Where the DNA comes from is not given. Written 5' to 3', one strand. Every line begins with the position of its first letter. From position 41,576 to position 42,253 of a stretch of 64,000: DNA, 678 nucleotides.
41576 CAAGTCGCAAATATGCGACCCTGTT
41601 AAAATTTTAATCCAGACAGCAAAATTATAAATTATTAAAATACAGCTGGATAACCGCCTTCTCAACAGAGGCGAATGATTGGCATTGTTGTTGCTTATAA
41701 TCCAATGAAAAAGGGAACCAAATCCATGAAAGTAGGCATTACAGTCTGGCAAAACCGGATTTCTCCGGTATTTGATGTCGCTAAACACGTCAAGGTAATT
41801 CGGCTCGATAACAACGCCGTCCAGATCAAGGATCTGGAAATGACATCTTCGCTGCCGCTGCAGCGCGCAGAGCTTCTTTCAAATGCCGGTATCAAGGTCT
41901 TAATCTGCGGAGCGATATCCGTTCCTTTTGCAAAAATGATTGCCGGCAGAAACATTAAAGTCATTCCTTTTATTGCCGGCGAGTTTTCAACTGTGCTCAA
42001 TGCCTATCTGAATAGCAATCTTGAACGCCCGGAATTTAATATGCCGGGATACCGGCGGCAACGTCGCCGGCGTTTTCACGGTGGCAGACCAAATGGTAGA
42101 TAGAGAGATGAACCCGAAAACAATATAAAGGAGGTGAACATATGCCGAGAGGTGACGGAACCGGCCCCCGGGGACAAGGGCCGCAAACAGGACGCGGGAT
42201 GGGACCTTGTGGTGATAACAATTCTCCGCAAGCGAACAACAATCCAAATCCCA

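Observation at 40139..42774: Sigma-54-controlled module: PAS activator, palindromic enhancer, -24/-12 promoter, then a NifX-like protein and two tandem DUF5320-like Gly/Arg-rich proteins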

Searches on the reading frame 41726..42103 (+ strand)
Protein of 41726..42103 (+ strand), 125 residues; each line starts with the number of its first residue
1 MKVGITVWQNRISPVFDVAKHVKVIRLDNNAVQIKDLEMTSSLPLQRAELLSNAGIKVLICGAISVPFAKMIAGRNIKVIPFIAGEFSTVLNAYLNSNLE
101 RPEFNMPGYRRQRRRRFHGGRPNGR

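Call 6: search_protein_families(library=pfam, proteins=[window:41726-42103:+], max_evalue=0.01)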
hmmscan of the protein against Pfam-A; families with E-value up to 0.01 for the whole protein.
window:41726-42103:+ (125 aa): 1 family
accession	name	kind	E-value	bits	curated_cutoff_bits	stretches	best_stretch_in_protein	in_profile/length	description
PF02579.22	Nitro_FeMo-Co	-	2.4e-07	31.4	26.3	1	9-95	2-93/94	Dinitrogenase iron-molybdenum cofactor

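Call 7: search_protein_families(library=ncbifam, proteins=[window:41726-42103:+], max_evalue=0.01)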
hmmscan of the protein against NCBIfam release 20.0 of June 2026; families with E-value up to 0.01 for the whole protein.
window:41726-42103:+ (125 aa): 1 family
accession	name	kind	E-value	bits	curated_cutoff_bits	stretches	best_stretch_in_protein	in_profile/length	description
NF041136.1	MrpORP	equivalog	2.6e-05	23.7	450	1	1-99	265-365/365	iron-sulfur cluster carrier protein MrpORP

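Call 20: find_homologous_proteins(query=window:41726-42103:+)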
Query window:41726-42103:+ (125 aa): 292 proteins with E <= 0.001 among 296 candidates; the best 120 are listed.
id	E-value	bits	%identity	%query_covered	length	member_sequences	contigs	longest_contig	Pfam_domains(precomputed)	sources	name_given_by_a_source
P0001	5.3e-76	270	100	100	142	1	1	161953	PF02579.23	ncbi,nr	ncbi:hypothetical protein GF407_01380 [candidate division KSB1 bacterium]|nr:hypothetical protein [c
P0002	1.5e-67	243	90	98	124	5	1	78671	PF02579.23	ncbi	-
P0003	1.4e-45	172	61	86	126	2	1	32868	PF02579.23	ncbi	-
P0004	1.8e-29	120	49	86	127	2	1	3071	PF02579.23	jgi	jgi:predicted Fe-Mo cluster-binding NifX family protein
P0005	3.9e-27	113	49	86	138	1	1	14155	PF02579.23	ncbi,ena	-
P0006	7.0e-26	109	43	90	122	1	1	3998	PF02579.23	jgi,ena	-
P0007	5.0e-24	103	49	93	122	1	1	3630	PF02579.23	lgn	-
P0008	6.9e-24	102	43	90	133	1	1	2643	PF02579.23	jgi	-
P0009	3.0e-23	100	44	86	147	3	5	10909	PF02579.23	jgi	jgi:predicted Fe-Mo cluster-binding NifX family protein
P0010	4.6e-23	100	44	97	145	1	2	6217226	PF02579.23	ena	-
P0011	9.0e-23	99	44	95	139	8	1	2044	PF02579.23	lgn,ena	-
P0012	9.1e-23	99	43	86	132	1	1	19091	-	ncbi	-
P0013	1.0e-22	98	45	95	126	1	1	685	PF02579.23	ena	-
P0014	1.4e-22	98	42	86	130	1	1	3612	PF02579.23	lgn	-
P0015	1.6e-22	98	44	98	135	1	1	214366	PF02579.23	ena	-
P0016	9.6e-22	95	44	86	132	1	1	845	PF02579.23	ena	-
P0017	1.4e-21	95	48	93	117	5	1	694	PF02579.23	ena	-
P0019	2.1e-21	94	45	98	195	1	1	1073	PF02579.23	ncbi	-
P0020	2.2e-21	94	39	86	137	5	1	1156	PF02579.23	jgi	jgi:predicted Fe-Mo cluster-binding NifX family protein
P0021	2.8e-21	94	45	90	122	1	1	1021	PF02579.23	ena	-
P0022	3.9e-21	93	44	95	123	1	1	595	PF02579.23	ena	-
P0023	4.1e-21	93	40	94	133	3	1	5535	PF02579.23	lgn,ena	-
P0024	8.3e-21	92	46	87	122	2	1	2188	PF02579.23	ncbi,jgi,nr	ncbi:MAG: NifB/NifX family molybdenum-iron cluster-binding protein [Deltaproteobacteria bacterium]|n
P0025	9.5e-21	92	40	86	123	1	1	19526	PF02579.23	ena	-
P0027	1.4e-20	92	39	86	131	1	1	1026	PF02579.23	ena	-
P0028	1.4e-20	92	49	86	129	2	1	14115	PF02579.23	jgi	jgi:predicted Fe-Mo cluster-binding NifX family protein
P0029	1.5e-20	91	43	86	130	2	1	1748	PF02579.23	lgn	-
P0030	1.9e-20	91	39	86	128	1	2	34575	PF02579.23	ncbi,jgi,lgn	jgi:predicted Fe-Mo cluster-binding NifX family protein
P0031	2.0e-20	91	45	87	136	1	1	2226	PF02579.23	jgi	jgi:predicted Fe-Mo cluster-binding NifX family protein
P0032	3.6e-20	90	47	86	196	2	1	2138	PF02579.23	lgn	-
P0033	4.6e-20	90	44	98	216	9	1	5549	PF02579.23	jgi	jgi:predicted Fe-Mo cluster-binding NifX family protein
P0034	4.8e-20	90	43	86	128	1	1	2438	PF02579.23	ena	-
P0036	5.7e-20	90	43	85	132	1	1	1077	PF02579.23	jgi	-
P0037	5.8e-20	90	42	86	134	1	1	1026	PF02579.23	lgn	-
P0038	6.1e-20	89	38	86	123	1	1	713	PF02579.23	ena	-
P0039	7.1e-20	89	44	94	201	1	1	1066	PF02579.23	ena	-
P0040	8.2e-20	89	44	98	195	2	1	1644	PF02579.23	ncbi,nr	ncbi:MAG: hypothetical protein GY850_30140 [bacterium]|nr:hypothetical protein [bacterium]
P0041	8.6e-20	89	40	86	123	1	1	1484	PF02579.23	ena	-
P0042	1.0e-19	89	43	92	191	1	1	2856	PF17253.8,PF02579.23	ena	-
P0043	1.3e-19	88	42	96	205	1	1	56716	PF02579.23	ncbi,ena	-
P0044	1.4e-19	88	39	90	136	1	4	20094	PF02579.23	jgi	jgi:predicted Fe-Mo cluster-binding NifX family protein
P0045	1.6e-19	88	44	86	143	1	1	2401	PF02579.23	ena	-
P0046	1.6e-19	88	49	77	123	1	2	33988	PF02579.23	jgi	jgi:predicted Fe-Mo cluster-binding NifX family protein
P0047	1.6e-19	88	41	86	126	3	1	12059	PF02579.23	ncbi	-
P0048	1.6e-19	88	44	98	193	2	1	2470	PF02579.23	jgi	jgi:predicted Fe-Mo cluster-binding NifX family protein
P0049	2.2e-19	88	39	97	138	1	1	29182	PF02579.23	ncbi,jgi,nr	ncbi:MAG: hypothetical protein MUC50_02665 [Myxococcota bacterium]|jgi:predicted Fe-Mo cluster-bindi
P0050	2.4e-19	88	42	86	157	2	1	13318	PF02579.23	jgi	jgi:predicted Fe-Mo cluster-binding NifX family protein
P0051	2.7e-19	87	42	95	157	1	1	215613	PF02579.23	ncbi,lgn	-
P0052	2.9e-19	87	42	98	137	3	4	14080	PF02579.23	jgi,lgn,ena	-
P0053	3.1e-19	87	40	97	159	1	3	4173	PF02579.23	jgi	jgi:predicted Fe-Mo cluster-binding NifX family protein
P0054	3.1e-19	87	43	95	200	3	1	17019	PF02579.23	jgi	jgi:predicted Fe-Mo cluster-binding NifX family protein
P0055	4.1e-19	87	39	94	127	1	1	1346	PF02579.23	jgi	jgi:predicted Fe-Mo cluster-binding NifX family protein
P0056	4.4e-19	87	41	92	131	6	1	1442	PF02579.23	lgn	-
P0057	4.6e-19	87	39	93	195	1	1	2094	PF02579.23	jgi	jgi:predicted Fe-Mo cluster-binding NifX family protein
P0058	4.8e-19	87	43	88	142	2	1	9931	PF02579.23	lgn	-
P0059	4.9e-19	87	41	86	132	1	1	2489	PF02579.23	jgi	jgi:predicted Fe-Mo cluster-binding NifX family protein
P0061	6.5e-19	86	42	95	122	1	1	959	PF02579.23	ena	-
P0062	7.8e-19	86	40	86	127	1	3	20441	PF02579.23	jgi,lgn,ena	jgi:predicted Fe-Mo cluster-binding NifX family protein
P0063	7.9e-19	86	41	97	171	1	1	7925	PF02579.23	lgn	-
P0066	9.5e-19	86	41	86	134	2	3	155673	PF02579.23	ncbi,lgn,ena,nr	ncbi:MAG: NifB/NifX family molybdenum-iron cluster-binding protein [Desulfobacterales bacterium]|nr:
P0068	1.3e-18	85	43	86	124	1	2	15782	PF02579.23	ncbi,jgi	jgi:predicted Fe-Mo cluster-binding NifX family protein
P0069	1.6e-18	85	39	86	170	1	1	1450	PF02579.23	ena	-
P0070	2.0e-18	85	43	86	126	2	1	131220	PF02579.23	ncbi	ncbi:MAG: NifB/NifX family molybdenum-iron cluster-binding protein [Thermodesulfobacteriota bacteriu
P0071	2.1e-18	84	40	97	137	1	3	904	PF02579.23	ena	-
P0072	2.2e-18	84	38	97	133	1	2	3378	PF02579.23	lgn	-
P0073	2.3e-18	84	39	97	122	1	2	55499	PF02579.23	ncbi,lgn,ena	-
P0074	2.4e-18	84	41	97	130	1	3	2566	PF02579.23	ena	-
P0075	2.4e-18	84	37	86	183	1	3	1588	PF02579.23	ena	-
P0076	2.7e-18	84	43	86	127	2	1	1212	PF02579.23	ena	-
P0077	2.9e-18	84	41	94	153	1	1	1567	PF02579.23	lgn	-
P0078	3.0e-18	84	40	86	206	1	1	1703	PF02579.23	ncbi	-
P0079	3.0e-18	84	43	95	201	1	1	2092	PF02579.23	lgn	-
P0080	3.0e-18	84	42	86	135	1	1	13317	PF02579.23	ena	-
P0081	3.1e-18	84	38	86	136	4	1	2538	PF02579.23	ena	-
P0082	3.4e-18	84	37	86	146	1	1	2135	PF02579.23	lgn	-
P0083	3.7e-18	84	43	86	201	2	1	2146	PF02579.23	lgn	-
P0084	4.0e-18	84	42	100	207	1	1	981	PF02579.23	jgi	-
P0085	4.1e-18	84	40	95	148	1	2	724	PF02579.23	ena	-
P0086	4.2e-18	84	40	95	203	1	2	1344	PF17253.8,PF02579.23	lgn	-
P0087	4.3e-18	83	45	98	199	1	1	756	PF17253.8,PF02579.23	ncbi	-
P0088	4.3e-18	83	43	91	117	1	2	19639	PF02579.23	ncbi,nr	ncbi:MAG: dinitrogenase iron-molybdenum cofactor biosynthesis domain-containing protein [Desulfobact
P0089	4.4e-18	83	38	95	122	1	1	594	PF02579.23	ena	-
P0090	4.4e-18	83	42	94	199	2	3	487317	-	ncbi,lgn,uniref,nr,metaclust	ncbi:Predicted Fe-Mo cluster-binding protein, NifX family [Desulfonauticus submarinus]|uniref:Predic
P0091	4.4e-18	83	40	98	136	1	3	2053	PF02579.23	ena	-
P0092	4.6e-18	83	38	100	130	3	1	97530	PF02579.23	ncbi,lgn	ncbi:MAG: NifB/NifX family molybdenum-iron cluster-binding protein [Candidatus Sumerlaeia bacterium]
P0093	6.1e-18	83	39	86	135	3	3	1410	PF02579.23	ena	-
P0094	6.6e-18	83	43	95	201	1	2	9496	PF02579.23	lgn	-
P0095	7.4e-18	83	40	86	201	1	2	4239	PF02579.23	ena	-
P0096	7.7e-18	83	42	96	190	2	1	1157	PF02579.23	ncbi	-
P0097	7.8e-18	83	42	93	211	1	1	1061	PF02579.23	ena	-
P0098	8.0e-18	83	43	92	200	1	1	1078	PF02579.23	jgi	jgi:predicted Fe-Mo cluster-binding NifX family protein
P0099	9.6e-18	82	39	86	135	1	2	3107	PF02579.23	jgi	jgi:predicted Fe-Mo cluster-binding NifX family protein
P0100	1.0e-17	82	39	96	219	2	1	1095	PF02579.23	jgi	jgi:predicted Fe-Mo cluster-binding NifX family protein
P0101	1.0e-17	82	43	85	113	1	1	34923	PF02579.23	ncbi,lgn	-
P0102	1.1e-17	82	42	92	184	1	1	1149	PF02579.23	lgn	-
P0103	1.1e-17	82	41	100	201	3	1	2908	PF02579.23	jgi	jgi:predicted Fe-Mo cluster-binding NifX family protein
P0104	1.2e-17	82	43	95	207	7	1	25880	PF02579.23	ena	-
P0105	1.2e-17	82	40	97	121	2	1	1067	PF02579.23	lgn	-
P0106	1.2e-17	82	40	86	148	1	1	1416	PF02579.23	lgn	-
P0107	1.3e-17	82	45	87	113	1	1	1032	PF02579.23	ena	-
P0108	1.3e-17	82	41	96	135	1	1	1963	PF02579.23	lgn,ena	-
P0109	1.4e-17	82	43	85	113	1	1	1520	PF02579.23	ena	-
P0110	1.4e-17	82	43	94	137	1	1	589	PF02579.23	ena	-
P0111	1.7e-17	82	41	78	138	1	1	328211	PF02579.23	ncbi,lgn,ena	-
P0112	2.1e-17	81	41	100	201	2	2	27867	PF02579.23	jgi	jgi:predicted Fe-Mo cluster-binding NifX family protein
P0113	2.5e-17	81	42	94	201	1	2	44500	PF02579.23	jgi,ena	-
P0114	2.9e-17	81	36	87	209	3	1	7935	PF02579.23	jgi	jgi:predicted Fe-Mo cluster-binding NifX family protein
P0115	3.3e-17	81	42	86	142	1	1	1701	PF02579.23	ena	-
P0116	3.3e-17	81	38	89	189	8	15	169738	PF17253.8,PF02579.23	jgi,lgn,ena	jgi:predicted Fe-Mo cluster-binding NifX family protein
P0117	3.5e-17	81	42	96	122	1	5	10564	PF02579.23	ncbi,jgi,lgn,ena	-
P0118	3.8e-17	80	41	88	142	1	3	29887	PF02579.23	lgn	-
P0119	4.0e-17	80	40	100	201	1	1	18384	PF02579.23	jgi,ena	-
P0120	4.3e-17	80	39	88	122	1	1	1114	PF02579.23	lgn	-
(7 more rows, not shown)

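Call 22: find_encoding_contigs(protein=P0003, flank=8000, max_places=2)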
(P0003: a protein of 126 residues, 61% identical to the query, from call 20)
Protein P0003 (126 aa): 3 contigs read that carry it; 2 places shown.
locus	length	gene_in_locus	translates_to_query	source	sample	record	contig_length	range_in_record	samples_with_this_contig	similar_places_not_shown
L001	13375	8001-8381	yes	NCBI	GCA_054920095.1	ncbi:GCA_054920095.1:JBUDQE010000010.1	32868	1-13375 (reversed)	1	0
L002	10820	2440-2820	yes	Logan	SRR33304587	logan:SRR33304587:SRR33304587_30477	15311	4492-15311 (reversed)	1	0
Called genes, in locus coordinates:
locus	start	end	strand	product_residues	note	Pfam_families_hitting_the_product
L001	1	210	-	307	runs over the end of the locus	PF00586:AIRS, PF02769:AIRS_C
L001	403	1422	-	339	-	PF01112:Asparaginase_2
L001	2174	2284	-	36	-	-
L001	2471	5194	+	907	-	PF13620:CarboxypepD_reg, PF13715:CarbopepD_reg_2, PF08308:PEGA (weak), PF07715:Plug, PF00593:TonB_dep_Rec_b-barrel, PF14905:OMP_b-brl_3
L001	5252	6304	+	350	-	PF02333:Phytase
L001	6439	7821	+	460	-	PF00989:PAS, PF08448:PAS_4, PF13426:PAS_9, PF00158:Sigma54_activat, PF14532:Sigma54_activ_2, PF07728:AAA_5, PF25601:AAA_lid_14, PF02954:HTH_8, +2 more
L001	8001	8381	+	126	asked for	PF02579:Nitro_FeMo-Co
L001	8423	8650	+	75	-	PF17253:DUF5320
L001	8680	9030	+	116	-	PF17253:DUF5320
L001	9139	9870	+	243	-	PF14358:DUF4405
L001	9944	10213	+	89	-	-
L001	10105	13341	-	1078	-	PF14870:PSII_BNR (faint), PF25852:DUF6242_C (faint), PF02012:BNR (faint), PF13088:BNR_2 (faint), PF15902:Sortilin-Vps10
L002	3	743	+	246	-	?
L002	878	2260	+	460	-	PF00989:PAS, PF08448:PAS_4, PF13426:PAS_9, PF00158:Sigma54_activat, PF14532:Sigma54_activ_2, PF07728:AAA_5, PF25601:AAA_lid_14, PF02954:HTH_8, +2 more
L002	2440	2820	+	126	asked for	PF02579:Nitro_FeMo-Co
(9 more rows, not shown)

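Call 23: find_encoding_contigs(protein=P0010, flank=8000, max_places=2)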
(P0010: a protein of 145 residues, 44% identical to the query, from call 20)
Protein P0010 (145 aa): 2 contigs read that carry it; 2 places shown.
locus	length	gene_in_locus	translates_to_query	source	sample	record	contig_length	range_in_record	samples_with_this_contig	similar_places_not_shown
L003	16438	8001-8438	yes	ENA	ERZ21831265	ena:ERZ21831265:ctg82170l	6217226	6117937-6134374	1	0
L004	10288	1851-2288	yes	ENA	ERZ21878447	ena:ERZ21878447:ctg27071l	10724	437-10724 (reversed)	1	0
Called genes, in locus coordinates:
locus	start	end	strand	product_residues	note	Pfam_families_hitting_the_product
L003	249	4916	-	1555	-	-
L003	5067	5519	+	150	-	-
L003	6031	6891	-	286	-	PF13384:HTH_23, PF13518:HTH_28, PF13551:HTH_29, PF13565:HTH_32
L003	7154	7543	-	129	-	-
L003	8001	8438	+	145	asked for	PF02579:Nitro_FeMo-Co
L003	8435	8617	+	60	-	-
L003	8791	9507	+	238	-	PF02666:PS_Dcarbxylase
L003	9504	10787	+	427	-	PF01592:NifU_N, PF03308:MeaB (faint), PF01656:CbiA, PF02374:ArsA_ATPase (weak), PF09140:MipZ, PF10609:ParA, PF13614:AAA_31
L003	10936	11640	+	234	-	PF14358:DUF4405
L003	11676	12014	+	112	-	PF02579:Nitro_FeMo-Co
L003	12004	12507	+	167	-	PF01980:TrmO_N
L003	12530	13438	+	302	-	PF00753:Lactamase_B, PF23023:Anti-Pycsar_Apyc1 (weak), PF12706:Lactamase_B_2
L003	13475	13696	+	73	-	-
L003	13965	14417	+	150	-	-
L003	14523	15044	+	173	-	PF07963:N_methyl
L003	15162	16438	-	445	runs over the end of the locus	-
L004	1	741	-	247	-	?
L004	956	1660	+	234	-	PF00158:Sigma54_activat, PF14532:Sigma54_activ_2 (weak), PF25601:AAA_lid_14, PF02954:HTH_8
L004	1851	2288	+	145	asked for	PF02579:Nitro_FeMo-Co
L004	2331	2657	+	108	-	-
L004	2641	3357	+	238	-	PF02666:PS_Dcarbxylase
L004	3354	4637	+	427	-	PF01592:NifU_N, PF03308:MeaB (faint), PF01656:CbiA, PF02374:ArsA_ATPase (weak), PF09140:MipZ, PF10609:ParA, PF13614:AAA_31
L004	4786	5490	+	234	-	PF14358:DUF4405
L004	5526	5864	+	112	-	PF02579:Nitro_FeMo-Co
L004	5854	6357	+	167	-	PF01980:TrmO_N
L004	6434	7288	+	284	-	PF00753:Lactamase_B, PF23023:Anti-Pycsar_Apyc1 (weak), PF12706:Lactamase_B_2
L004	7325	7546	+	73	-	-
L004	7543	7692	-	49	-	-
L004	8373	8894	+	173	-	PF07963:N_methyl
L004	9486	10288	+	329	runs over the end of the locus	PF13565:HTH_32 (faint), PF13358:DDE_3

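Call 24: find_encoding_contigs(protein=P0090, flank=8000, max_places=2)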
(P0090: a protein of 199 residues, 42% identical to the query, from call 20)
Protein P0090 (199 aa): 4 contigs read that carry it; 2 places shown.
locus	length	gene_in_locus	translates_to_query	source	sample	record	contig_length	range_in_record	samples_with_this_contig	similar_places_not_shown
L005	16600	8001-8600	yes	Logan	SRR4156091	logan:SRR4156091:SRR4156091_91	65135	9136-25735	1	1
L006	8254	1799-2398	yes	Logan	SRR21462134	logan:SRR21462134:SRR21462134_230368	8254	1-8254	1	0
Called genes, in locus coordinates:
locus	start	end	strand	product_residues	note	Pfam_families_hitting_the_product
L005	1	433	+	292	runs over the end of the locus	PF00892:EamA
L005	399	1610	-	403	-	PF00924:MS_channel_2nd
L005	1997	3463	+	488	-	PF13598:DUF4139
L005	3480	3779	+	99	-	PF01910:Thiamine_BP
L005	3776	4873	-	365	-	PF01702:TGT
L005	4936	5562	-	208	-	PF00730:HhH-GPD, PF00633:HHH (weak), PF10576:EndIII_4Fe-2S (weak)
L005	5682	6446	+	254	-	-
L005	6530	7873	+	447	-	PF00989:PAS, PF08448:PAS_4, PF13188:PAS_8, PF13426:PAS_9, PF00158:Sigma54_activat, PF14532:Sigma54_activ_2, PF07728:AAA_5, PF25601:AAA_lid_14, +3 more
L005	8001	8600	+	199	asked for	-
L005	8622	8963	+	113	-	-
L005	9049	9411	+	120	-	PF02579:Nitro_FeMo-Co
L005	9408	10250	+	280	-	PF01656:CbiA, PF10609:ParA, PF00037:Fer4 (weak), PF12837:Fer4_6 (weak), PF14697:Fer4_21 (weak), PF12838:Fer4_7 (weak), PF13187:Fer4_9 (weak), PF12837:Fer4_6 (weak), +5 more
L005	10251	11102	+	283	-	PF13481:AAA_25 (weak), PF10609:ParA, PF13614:AAA_31, PF00142:Fer4_NifH (faint), PF01656:CbiA, PF02374:ArsA_ATPase (weak), PF09140:MipZ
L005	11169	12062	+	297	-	PF01656:CbiA, PF10609:ParA (weak), PF13614:AAA_31 (faint), PF13237:Fer4_10 (faint), PF25160:LdpA_Fe-S-bd (faint), PF13187:Fer4_9, PF12838:Fer4_7 (weak), PF14697:Fer4_21, +3 more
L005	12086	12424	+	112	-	PF02579:Nitro_FeMo-Co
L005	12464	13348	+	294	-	PF00753:Lactamase_B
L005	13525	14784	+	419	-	PF03773:ArsP_1, PF00403:HMA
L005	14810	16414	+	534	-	PF00534:Glycos_transf_1, PF13692:Glyco_trans_1_4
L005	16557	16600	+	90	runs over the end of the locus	PF01169:GDT1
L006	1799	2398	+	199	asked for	-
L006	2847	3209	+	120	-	PF02579:Nitro_FeMo-Co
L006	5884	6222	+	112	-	PF02579:Nitro_FeMo-Co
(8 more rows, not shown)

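Call 26: search_solved_structures(query=window:41726-42103:+, max_evalue=1, show_alignments=2)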
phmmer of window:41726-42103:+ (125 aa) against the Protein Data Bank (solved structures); distinct sequences matched with E-value up to 1: 1.
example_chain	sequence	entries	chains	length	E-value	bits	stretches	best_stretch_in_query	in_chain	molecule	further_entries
1eo1_A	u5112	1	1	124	0.49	13.8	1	35-116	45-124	HYPOTHETICAL PROTEIN MTH1175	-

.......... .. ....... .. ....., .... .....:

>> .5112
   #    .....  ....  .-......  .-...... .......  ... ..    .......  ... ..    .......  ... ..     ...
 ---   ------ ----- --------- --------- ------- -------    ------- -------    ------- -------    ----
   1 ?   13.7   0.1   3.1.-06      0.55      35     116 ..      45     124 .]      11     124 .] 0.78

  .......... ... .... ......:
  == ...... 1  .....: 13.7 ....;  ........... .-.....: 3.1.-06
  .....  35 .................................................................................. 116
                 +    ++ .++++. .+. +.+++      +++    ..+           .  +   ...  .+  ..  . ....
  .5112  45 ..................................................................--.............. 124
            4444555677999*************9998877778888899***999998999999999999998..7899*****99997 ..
